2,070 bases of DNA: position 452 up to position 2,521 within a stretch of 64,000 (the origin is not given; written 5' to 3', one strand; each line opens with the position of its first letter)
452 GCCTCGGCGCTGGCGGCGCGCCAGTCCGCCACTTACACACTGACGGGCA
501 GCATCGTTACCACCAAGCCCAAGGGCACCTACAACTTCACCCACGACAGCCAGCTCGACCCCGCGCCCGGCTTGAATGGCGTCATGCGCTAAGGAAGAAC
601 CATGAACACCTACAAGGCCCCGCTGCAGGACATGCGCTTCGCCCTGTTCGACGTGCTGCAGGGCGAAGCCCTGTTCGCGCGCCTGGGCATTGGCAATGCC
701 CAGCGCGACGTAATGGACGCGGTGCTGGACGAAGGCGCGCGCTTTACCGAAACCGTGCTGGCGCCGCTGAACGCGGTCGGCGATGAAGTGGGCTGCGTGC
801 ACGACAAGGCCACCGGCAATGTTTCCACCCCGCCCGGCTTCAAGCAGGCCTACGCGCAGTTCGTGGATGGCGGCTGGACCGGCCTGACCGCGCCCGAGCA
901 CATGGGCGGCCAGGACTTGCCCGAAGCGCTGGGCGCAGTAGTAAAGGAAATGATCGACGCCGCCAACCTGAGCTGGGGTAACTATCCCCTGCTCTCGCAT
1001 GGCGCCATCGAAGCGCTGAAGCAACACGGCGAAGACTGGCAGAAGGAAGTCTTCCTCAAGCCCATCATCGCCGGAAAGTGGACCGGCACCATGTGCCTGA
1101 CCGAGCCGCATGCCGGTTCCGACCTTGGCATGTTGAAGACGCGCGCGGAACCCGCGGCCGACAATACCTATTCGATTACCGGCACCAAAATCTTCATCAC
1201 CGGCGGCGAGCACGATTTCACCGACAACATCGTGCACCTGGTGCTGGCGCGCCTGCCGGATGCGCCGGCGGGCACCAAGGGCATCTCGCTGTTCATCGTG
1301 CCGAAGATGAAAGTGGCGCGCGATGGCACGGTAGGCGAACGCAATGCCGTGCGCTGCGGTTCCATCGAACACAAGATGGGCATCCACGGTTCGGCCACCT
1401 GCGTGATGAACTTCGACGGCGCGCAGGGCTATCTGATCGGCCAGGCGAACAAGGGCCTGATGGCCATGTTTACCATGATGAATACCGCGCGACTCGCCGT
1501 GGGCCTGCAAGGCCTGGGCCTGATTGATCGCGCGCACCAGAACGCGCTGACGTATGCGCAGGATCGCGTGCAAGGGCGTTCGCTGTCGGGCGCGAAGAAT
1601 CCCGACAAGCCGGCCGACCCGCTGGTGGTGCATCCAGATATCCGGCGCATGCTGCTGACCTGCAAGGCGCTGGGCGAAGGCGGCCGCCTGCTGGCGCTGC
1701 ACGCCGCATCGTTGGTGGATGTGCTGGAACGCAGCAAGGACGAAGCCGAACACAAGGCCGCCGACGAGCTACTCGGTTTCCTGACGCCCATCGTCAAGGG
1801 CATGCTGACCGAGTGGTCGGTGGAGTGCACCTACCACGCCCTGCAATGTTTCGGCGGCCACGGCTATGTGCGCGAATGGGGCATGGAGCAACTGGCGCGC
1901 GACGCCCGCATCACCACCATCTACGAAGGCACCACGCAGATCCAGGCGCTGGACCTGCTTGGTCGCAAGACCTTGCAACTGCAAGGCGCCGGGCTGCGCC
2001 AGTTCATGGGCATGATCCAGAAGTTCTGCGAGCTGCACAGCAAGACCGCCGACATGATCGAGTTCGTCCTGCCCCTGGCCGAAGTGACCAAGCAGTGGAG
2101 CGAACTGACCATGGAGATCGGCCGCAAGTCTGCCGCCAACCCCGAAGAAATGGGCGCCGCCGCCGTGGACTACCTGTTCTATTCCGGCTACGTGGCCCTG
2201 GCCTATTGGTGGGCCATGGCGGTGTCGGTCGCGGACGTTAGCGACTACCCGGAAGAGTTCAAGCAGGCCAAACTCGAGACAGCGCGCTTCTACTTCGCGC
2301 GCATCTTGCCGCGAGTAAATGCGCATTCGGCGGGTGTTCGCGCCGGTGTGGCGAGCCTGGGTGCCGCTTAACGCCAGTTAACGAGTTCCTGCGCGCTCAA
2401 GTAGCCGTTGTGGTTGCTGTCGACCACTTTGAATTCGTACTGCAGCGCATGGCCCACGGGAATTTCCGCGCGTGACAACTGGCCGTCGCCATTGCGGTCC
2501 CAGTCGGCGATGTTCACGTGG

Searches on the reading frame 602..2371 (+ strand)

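Call 46: search_protein_families(library=pfam, proteins=[window:602-2371:+], max_evalue=0.001)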
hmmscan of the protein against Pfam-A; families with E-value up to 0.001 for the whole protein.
window:602-2371:+ (589 aa): 6 families
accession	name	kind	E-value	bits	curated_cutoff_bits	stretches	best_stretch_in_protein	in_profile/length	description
PF12806.12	Acyl-CoA_dh_C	-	1.4e-27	96.7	30.3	1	468-586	1-120/124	Acetyl-CoA dehydrogenase C-terminal like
PF00441.29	Acyl-CoA_dh_1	-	7.4e-24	85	22.4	1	283-451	1-144/150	Acyl-CoA dehydrogenase, C-terminal domain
PF02770.24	Acyl-CoA_dh_M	-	1.1e-14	54.7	33.3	1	164-272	2-95/97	Acyl-CoA dehydrogenase, middle domain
PF02771.21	Acyl-CoA_dh_N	-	7.3e-08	33.2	22.9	1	81-159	34-113/113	Acyl-CoA dehydrogenase, N-terminal domain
PF22924.1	ACOX_C_alpha1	-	6.8e-07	29.7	27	1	292-447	3-159/169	Acyl-CoA oxidase, C-alpha1 domain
PF08028.16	Acyl-CoA_dh_2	-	0.00023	21.9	22.7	1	364-444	57-132/134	Acyl-CoA dehydrogenase, C-terminal domain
